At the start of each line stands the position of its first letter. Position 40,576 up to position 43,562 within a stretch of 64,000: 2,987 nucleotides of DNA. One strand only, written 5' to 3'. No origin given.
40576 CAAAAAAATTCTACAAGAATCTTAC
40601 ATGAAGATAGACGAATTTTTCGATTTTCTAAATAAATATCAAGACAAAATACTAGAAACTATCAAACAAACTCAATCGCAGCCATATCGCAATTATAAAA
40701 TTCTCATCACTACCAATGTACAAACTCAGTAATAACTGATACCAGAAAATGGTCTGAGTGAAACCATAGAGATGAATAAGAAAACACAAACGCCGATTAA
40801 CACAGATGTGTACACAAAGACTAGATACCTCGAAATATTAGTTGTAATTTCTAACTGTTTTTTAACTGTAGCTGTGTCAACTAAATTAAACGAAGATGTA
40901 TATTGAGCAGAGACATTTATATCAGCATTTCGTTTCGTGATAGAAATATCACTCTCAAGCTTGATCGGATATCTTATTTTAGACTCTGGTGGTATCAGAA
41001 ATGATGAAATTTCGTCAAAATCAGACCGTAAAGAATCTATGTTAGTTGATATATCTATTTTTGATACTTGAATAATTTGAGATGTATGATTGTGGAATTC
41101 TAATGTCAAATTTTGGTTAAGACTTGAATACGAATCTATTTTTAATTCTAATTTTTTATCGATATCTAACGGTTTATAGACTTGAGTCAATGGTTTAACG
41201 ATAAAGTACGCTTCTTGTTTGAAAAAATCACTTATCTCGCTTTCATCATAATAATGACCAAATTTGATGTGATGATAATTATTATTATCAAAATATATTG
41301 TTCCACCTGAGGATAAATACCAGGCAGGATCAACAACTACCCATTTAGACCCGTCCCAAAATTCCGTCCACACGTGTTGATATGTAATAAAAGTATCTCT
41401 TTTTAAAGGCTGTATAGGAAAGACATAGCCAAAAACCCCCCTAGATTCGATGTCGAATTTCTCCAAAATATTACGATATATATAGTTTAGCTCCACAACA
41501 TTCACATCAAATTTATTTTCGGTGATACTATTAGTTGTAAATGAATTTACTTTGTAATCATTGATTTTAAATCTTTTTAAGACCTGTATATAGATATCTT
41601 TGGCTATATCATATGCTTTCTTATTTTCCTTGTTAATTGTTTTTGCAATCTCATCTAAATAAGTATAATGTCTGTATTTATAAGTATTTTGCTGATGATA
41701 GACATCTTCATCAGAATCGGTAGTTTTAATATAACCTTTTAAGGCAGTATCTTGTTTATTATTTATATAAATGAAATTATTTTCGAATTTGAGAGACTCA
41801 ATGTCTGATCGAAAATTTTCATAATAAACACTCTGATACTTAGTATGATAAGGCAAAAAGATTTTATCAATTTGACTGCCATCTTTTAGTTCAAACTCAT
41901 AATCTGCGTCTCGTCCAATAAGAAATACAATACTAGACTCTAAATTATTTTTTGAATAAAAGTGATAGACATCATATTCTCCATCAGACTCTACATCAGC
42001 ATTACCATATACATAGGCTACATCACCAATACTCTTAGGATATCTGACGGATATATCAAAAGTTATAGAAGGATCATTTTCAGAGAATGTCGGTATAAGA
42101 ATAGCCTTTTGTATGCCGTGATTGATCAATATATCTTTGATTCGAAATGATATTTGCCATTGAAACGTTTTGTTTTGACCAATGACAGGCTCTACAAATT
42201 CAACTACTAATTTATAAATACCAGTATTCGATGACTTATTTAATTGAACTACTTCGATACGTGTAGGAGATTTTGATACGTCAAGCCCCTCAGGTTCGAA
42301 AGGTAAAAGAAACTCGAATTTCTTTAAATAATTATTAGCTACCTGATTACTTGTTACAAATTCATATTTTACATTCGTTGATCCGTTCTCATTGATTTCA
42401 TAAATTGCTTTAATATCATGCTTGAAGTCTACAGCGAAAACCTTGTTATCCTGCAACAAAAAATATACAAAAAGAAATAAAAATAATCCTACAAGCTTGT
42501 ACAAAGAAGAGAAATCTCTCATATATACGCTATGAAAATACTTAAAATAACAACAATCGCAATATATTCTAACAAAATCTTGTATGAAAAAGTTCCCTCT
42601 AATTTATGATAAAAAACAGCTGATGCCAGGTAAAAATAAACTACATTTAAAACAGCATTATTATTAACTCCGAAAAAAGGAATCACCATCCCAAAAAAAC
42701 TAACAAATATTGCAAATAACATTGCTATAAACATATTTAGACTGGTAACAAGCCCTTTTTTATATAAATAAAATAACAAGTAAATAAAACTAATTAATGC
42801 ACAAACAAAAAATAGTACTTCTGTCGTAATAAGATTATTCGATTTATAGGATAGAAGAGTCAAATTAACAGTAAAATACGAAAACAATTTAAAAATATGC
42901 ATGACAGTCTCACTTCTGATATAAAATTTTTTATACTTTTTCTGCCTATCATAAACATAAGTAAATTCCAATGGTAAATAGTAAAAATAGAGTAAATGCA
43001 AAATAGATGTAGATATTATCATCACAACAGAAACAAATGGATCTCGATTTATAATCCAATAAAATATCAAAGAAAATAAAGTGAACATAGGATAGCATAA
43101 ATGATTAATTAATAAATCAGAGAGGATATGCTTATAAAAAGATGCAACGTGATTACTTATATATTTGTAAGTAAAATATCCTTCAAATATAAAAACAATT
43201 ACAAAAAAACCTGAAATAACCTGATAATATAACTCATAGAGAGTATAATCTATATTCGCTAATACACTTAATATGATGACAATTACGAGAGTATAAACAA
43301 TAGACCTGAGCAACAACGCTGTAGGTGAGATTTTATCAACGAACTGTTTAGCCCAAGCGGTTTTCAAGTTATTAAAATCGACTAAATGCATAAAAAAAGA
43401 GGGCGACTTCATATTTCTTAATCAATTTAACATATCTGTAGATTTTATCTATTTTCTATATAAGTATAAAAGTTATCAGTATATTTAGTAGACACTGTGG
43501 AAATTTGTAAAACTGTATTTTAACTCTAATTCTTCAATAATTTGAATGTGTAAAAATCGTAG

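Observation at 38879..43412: Orphan 617-aa protein and convergent membrane / transglutaminase-like pair downstream of Hsp20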

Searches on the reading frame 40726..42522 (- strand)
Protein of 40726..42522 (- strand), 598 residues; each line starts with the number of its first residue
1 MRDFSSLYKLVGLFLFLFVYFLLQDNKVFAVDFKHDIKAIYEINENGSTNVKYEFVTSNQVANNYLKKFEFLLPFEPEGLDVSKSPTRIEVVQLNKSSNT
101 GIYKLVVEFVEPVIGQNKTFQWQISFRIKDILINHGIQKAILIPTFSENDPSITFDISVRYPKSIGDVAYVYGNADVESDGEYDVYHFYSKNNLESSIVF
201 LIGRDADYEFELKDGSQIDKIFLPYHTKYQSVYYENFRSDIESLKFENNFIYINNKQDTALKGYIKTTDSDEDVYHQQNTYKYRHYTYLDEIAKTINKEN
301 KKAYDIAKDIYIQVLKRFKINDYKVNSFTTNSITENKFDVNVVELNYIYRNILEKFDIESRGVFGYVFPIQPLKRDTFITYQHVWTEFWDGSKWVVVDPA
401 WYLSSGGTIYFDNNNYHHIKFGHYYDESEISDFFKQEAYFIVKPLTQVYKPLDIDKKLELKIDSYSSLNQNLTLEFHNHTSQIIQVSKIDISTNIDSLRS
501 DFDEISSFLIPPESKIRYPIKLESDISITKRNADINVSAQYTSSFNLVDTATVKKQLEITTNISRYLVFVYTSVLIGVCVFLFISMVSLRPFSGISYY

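Call 3: search_protein_families(library=pfam, proteins=[window:40726-42522:-], max_evalue=1)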
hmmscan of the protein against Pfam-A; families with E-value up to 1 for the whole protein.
window:40726-42522:- (598 aa): 2 families
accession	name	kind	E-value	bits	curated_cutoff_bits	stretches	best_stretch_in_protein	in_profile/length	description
PF01841.26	Transglut_core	-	7e-07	29.9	23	1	292-399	3-108/108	Transglutaminase-like superfamily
PF16137.10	DUF4845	-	0.53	11.6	27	0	283-347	6-69/85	Domain of unknown function (DUF4845)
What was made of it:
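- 40726..42522 (-): 598-aa exported type I membrane protein. It comprises a signal peptide (aa 1-30), beta-sandwich domains (aa 33-270), a Cys-less transglutaminase-like core (aa 287-445), an Ig-like beta-sandwich (aa 458-559) and a TM anchor (aa 563-588). PF01841 E 7e-7: call 3.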

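Call 4: search_protein_families(library=ncbifam, proteins=[window:40726-42522:-], max_evalue=1)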
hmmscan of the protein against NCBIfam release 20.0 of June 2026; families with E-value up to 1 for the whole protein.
window:40726-42522:- (598 aa): 1 family
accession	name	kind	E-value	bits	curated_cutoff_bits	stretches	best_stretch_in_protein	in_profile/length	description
NF038180.1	leader_pinensin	domain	0.48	10.4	24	1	316-331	1-16/28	pinensin family lanthipeptide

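Call 7: find_homologous_proteins(query=window:40726-42522:-)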
Query window:40726-42522:- (598 aa): 11 proteins with E <= 0.001 among 8000 candidates.
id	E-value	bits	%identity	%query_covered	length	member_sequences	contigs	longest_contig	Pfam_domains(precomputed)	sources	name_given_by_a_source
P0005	0.0e+0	1327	100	100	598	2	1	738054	PF01841.26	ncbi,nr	ncbi:MAG: hypothetical protein KatS3mg084_0400 [Candidatus Dojkabacteria bacterium]|nr:MAG: hypothet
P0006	0.0e+0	1011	77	98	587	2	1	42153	PF01841.26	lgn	-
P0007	1.1e-293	993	75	100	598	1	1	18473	PF01841.26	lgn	-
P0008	3.0e-138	480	42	98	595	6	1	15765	PF01841.26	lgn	-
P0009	1.0e-98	350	33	94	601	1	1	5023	PF01841.26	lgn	-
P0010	2.3e-98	348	35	94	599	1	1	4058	PF01841.26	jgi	jgi:hypothetical protein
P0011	1.3e-94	336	33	95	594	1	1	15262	PF01841.26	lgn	-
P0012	1.4e-94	336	32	97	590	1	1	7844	-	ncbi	-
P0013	7.1e-93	330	31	86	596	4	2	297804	-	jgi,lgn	jgi:hypothetical protein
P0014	3.7e-87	312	32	98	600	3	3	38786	PF01841.26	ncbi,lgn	-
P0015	5.0e-80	288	44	51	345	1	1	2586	PF01841.26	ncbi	ncbi:MAG: transglutaminase domain-containing protein, partial [Endomicrobiia bacterium]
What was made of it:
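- On Transglutaminase-like superfamily (PF01841, papain-like Cys-His-Asp): Most homologues carry the same precomputed hit (call 7).
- Closest known: Bacterial transglutaminase-like putative cysteine proteases. Different: The family is restricted to Dojkabacteria-type genomes (call 7).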

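Call 15: find_encoding_contigs(protein=P0013, flank=8000, max_places=2)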
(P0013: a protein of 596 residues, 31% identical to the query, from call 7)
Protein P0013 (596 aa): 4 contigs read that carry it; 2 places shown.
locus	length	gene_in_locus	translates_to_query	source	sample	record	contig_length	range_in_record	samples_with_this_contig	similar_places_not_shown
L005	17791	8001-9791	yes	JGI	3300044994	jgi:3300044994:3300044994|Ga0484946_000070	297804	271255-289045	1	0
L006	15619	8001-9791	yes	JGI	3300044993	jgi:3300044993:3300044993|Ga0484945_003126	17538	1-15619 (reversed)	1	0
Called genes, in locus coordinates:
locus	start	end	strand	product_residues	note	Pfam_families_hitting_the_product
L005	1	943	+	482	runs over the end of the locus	PF13416:SBP_bac_8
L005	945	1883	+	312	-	-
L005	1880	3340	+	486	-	PF08245:Mur_ligase_M, PF02875:Mur_ligase_C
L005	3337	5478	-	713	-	-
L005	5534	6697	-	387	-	PF00712:DNA_pol3_beta, PF02767:DNA_pol3_beta_2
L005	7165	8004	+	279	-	-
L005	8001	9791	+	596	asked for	-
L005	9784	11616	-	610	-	-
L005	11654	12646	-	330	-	-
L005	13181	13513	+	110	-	-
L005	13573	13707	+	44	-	-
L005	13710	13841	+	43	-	-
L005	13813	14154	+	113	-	-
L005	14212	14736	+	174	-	-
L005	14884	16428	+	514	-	PF12072:RNase_Y_N, PF00013:KH_1 (weak), PF01966:HD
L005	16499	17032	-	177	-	PF06271:RDD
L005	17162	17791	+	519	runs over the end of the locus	PF00009:GTP_EFTU, PF10662:PduV-EutP (weak), PF00071:Ras (weak), PF01926:MMR_HSR1, PF22042:EF-G_D2, PF11987:IF-2, PF03144:GTP_EFTU_D2 (weak)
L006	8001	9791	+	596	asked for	-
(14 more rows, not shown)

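Call 16: find_encoding_contigs(protein=P0014, flank=8000, max_places=2)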
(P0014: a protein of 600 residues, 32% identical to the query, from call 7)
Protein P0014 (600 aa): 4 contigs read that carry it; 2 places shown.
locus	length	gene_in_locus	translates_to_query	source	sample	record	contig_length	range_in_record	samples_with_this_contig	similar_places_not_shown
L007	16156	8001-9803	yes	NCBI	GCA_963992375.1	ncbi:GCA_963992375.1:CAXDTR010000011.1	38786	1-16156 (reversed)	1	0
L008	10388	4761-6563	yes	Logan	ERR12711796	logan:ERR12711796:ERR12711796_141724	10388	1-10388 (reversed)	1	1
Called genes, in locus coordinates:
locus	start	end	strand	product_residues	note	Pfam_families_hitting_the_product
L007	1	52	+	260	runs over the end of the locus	PF00106:adh_short, PF08659:KR, PF13561:adh_short_C2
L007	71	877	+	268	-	PF02353:CMAS (weak), PF13489:Methyltransf_23, PF05175:MTS (faint), PF13847:Methyltransf_31, PF08241:Methyltransf_11, PF08242:Methyltransf_12, PF13649:Methyltransf_25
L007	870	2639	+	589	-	PF04055:Radical_SAM, PF16199:Radical_SAM_C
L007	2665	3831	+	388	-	-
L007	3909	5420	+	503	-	PF08245:Mur_ligase_M, PF02875:Mur_ligase_C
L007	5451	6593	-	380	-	PF00712:DNA_pol3_beta, PF02767:DNA_pol3_beta_2, PF02768:DNA_pol3_beta_3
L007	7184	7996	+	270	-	-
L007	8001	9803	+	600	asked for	PF01841:Transglut_core (weak)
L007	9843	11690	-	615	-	-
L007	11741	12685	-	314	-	-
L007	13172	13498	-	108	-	-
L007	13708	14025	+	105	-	PF05973:Gp49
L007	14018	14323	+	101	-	PF01381:HTH_3, PF13443:HTH_26 (weak), PF13560:HTH_31 (weak)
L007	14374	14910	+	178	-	PF00293:NUDIX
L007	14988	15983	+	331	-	PF17761:DUF1016_N, PF06250:YhcG_C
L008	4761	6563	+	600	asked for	PF01841:Transglut_core (weak)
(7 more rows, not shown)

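Call 17: find_encoding_contigs(protein=P0008, flank=8000, max_places=2)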
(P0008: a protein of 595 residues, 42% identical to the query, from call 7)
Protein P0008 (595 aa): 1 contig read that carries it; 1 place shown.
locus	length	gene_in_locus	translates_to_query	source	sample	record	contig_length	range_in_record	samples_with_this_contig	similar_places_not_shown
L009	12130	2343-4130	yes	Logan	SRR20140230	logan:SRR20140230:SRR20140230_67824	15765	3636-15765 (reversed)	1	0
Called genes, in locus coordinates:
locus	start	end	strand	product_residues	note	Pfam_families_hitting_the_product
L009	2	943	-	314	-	?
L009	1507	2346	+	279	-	PF18900:DUF5656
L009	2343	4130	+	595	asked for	PF01841:Transglut_core (weak)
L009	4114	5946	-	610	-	-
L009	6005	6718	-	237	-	-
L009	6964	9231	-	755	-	PF16927:HisKA_7TM, PF00512:HisKA, PF02518:HATPase_c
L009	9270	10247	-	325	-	PF00899:ThiF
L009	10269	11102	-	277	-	-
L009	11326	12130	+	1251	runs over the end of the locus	PF02811:PHP, PF07733:DNA_pol3_alpha, PF17657:DNA_pol3_finger, PF14579:HHH_6, PF01336:tRNA_anti-codon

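Call 28: search_solved_structures(query=A2, max_evalue=1, show_alignments=3)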
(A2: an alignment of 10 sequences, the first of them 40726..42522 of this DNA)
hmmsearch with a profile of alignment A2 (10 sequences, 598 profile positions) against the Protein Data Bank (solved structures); distinct sequences matched with E-value up to 1: 0.

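Call 29: search_protein_families(library=pfam, proteins=[L009:1507-2346:+, L005:7165-8004:+, L007:7184-7996:+], max_evalue=1)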
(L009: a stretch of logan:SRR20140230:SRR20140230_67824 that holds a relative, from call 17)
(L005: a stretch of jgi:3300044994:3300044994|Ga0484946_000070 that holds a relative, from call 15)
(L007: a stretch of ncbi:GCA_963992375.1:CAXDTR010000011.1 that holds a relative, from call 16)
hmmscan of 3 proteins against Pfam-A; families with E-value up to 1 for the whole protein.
L009:1507-2346:+ (279 aa): 1 family
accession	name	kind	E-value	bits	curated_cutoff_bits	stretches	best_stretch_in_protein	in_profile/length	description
PF18900.5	DUF5656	-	0.0084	15.9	23.3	1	55-277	31-240/242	Protein of unknown function (DUF5656)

L005:7165-8004:+ (279 aa): 1 family
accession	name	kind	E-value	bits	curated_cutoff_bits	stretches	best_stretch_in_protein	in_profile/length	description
PF04932.20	Wzy_C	-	0.1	12.8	31.7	1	161-272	2-97/149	O-Antigen ligase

L007:7184-7996:+ (270 aa): 0 families

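Call 41: predict_structure(alignment_id=A2)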
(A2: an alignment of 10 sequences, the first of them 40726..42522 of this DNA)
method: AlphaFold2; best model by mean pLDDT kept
length: 598 residues; sequences in the alignment: 10
mean_pLDDT: 83.0   pTM: 0.75
mean pLDDT of the five models: 83.0, 81.1, 79.2, 79.1, 77.4
residues with pLDDT >= 90: 203; 70-90: 313; 50-70: 69; < 50: 13
segments of 3 or more residues with pLDDT < 50: 24-29, 593-598
pLDDT, mean of each block of 10 residues (from residue 1): 67 80 47 91 94 94 87 88 94 84 89 88 94 85 77 90 91 90 94 83 90 79 87 80 73 77 89 72 82 90 94 90 77 81 92 92 87 66 92 91 77 83 84 86 88 82 64 87 88 77 71 87 74 86 78 84 76 89 81 43
secondary structure, 60 per line:
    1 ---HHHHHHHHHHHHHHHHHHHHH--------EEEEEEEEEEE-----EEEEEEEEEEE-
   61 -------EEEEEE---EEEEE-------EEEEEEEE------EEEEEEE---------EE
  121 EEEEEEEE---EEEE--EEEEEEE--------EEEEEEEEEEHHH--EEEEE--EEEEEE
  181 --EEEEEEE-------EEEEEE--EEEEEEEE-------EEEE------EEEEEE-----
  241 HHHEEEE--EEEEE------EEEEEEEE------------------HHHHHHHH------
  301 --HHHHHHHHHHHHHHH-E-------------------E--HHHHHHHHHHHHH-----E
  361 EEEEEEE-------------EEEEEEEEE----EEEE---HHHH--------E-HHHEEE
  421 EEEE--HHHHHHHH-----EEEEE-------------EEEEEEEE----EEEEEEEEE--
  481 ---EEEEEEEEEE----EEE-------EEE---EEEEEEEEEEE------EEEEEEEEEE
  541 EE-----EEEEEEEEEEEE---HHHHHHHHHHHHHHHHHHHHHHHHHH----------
elements in order: H4-24 E33-43 E49-59 E68-73 E77-81 E89-96 E103-109 E119-128 E132-135 E138-144 E153-162 E168-172 E175-180 E183-189 E197-202 E205-212 E220-223 E230-235 E244-247 E250-254 E261-268 H287-294 H303-317 H342-354 E360-367 E381-389 E394-397 H401-404 E418-424 H427-434 E440-444 E458-465 E470-478 E484-493 E498-500 E508-510 E514-524 E531-542 E548-559 H563-588
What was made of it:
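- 40726..42522 (-): AF2 pLDDT 83: call 41.
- On Transglutaminase-like superfamily (PF01841, papain-like Cys-His-Asp): AF2 model pLDDT 83 (call 41).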

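Call 80: search_protein_families(library=padloc, proteins=[window:40726-42522:-], max_evalue=1)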
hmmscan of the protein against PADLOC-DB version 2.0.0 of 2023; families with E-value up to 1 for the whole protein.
window:40726-42522:- (598 aa): 0 families

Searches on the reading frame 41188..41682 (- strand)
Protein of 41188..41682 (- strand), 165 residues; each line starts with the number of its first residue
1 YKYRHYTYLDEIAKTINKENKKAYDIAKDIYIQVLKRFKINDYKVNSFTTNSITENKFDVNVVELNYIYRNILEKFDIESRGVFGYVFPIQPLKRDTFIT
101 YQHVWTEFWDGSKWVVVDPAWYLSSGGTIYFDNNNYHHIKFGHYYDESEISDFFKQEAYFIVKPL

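Call 62: search_solved_structures(query=window:41188-41682:-, max_evalue=10, show_alignments=4)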
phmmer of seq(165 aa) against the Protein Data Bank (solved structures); distinct sequences matched with E-value up to 10: 3.
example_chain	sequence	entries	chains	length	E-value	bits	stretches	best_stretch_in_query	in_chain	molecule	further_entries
9kqh_A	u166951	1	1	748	0.17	15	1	16-76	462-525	DNA 5'-3' helicase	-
8tm1_H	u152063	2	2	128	0.23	14.5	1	116-146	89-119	N3-1 Fab heavy chain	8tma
1uqr_A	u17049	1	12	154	1.6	11.8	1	3-42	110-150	3-DEHYDROQUINATE DEHYDRATASE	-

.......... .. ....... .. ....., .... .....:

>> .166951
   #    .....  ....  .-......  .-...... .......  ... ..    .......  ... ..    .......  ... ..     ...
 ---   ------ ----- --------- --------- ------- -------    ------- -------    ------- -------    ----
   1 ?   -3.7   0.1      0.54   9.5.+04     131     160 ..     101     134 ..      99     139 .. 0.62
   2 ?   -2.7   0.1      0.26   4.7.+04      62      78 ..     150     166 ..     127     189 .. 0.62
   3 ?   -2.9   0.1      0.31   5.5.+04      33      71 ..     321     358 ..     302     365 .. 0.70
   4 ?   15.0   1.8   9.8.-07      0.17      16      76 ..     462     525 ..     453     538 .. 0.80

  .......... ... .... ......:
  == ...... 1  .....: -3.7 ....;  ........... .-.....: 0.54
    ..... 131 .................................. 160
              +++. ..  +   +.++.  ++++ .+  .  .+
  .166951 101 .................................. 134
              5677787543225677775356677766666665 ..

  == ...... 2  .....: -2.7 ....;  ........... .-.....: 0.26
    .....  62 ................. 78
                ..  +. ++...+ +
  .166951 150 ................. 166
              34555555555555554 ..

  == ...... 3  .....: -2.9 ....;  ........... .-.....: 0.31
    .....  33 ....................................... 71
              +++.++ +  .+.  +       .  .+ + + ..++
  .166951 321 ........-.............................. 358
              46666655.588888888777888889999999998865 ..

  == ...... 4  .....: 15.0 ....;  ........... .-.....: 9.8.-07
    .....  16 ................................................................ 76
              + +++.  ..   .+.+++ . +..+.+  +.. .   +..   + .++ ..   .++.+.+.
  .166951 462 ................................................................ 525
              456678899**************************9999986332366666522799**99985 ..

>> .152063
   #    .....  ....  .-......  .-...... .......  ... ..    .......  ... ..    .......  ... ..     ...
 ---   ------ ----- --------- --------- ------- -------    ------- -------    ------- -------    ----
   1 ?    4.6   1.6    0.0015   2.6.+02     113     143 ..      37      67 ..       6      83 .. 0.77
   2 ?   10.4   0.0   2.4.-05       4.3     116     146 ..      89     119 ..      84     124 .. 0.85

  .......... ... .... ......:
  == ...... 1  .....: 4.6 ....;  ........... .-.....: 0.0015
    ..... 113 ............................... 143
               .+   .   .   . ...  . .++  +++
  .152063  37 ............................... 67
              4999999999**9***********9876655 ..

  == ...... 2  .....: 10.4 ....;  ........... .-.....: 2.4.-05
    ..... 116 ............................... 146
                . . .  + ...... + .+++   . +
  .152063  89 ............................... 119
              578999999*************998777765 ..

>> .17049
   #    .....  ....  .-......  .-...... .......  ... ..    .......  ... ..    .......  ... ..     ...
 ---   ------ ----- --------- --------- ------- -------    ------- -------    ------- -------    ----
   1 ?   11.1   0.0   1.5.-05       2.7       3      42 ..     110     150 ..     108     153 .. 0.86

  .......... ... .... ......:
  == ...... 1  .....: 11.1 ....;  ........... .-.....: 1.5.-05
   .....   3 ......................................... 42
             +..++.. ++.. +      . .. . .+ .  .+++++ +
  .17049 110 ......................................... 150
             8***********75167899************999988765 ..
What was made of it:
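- Tried and rejected: phmmer of the isolated TGase core against the PDB gave chance hits only (call 62).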

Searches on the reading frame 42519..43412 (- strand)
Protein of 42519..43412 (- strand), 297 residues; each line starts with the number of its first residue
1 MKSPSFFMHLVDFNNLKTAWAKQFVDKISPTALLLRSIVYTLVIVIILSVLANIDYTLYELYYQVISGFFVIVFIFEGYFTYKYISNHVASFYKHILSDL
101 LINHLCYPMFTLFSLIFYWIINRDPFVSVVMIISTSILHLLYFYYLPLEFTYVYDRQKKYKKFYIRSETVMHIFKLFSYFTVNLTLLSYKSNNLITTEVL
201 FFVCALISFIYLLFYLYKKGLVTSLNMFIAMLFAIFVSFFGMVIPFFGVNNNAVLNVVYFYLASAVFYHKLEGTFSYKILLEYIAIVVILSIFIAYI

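Call 3: search_protein_families(library=pfam, proteins=[window:42519-43412:-], max_evalue=1)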
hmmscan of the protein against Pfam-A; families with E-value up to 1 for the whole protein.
window:42519-43412:- (297 aa): 0 families

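Call 4: search_protein_families(library=ncbifam, proteins=[window:42519-43412:-], max_evalue=1)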
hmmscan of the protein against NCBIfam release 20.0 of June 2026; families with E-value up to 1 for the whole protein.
window:42519-43412:- (297 aa): 0 families

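Call 14: find_homologous_proteins(query=window:42519-43412:-)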
Query window:42519-43412:- (297 aa): 4 proteins with E <= 0.001 among 2195 candidates.
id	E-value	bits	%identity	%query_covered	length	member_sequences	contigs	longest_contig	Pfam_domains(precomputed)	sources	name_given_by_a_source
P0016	8.7e-178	608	100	100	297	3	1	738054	-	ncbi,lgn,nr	ncbi:MAG: hypothetical protein KatS3mg084_0401 [Candidatus Dojkabacteria bacterium]|nr:MAG: hypothet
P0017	4.5e-94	334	60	93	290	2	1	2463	-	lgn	-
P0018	2.1e-90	322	59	98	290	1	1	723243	-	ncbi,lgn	-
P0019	1.8e-40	158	39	88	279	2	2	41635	-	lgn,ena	-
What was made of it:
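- Identity and core status: P0005 and P0016 are 100% identical Dojkabacteria proteins (calls 7, 14).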

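Call 29: search_protein_families(library=pfam, proteins=[window:42519-43412:-, P0019], max_evalue=1)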
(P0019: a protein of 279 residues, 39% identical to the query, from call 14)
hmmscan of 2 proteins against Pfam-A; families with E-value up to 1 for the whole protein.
window:42519-43412:- (297 aa): 0 families

P0019 (279 aa): 0 families

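Call 80: search_protein_families(library=padloc, proteins=[window:42519-43412:-], max_evalue=1)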
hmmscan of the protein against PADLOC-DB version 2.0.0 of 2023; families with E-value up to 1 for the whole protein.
window:42519-43412:- (297 aa): 0 families

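Call 100: search_solved_structures(query=A5, max_evalue=10)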
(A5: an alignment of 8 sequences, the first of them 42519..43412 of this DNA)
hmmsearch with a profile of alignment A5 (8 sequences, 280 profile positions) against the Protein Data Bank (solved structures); distinct sequences matched with E-value up to 10: 0.
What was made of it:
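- Tried and rejected: The TGase family and the membrane family gave nothing (calls 28, 100).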

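Call 101: search_protein_families(library=pfam, alignment_id=A5, max_evalue=1)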
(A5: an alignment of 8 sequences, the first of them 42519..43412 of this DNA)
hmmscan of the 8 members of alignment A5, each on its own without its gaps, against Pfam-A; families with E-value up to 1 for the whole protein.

A. member 1, window:42519-43412:- (297 aa): 0 families

B. families by the number of members that match (of 8 scanned): 2 families
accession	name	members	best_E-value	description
PF04932.20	Wzy_C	1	0.1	O-Antigen ligase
PF04689.18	S1FA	1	0.43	DNA binding protein S1FA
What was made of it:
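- On DUF5656 (PF18900) membrane proteins: Other members have no hit (call 101).
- Tried and rejected: Pfam, NCBIfam and PADLOC scans of the 617-aa and 297-aa proteins gave nothing (calls 3, 4, 29, 80, 101).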
